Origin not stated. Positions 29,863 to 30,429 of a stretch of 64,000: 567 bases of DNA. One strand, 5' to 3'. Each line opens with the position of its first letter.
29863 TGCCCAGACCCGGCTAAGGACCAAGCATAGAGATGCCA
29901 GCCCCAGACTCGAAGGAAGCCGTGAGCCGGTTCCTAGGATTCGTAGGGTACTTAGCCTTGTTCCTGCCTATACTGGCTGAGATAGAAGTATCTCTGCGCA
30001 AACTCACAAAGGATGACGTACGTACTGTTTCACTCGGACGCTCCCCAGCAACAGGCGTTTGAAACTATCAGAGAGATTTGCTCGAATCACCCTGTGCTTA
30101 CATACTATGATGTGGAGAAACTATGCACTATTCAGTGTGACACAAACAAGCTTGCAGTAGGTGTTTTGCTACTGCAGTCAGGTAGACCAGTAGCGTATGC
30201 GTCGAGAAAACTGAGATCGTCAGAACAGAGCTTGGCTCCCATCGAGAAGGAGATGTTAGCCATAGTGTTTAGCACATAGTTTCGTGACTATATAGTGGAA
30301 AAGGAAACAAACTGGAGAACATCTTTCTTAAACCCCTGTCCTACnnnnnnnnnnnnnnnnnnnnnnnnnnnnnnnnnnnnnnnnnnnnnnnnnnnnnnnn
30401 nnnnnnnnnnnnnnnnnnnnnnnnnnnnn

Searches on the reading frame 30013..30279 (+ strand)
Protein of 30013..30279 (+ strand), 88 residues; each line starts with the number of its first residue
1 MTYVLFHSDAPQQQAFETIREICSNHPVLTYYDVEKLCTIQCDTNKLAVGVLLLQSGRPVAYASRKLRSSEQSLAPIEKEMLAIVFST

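Call 48: search_protein_families(library=pfam, proteins=[window:30013-30279:+], max_evalue=0.01)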
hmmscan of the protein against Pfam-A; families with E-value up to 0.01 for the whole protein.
window:30013-30279:+ (88 aa): 2 families
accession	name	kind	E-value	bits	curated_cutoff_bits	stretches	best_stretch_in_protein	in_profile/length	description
PF17919.7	RT_RNaseH_2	-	9e-20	71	29.8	1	11-87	4-85/100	RNase H-like domain found in reverse transcriptase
PF17917.7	RT_RNaseH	-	1.9e-12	47.7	24.8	1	33-87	1-60/105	RNase H-like domain found in reverse transcriptase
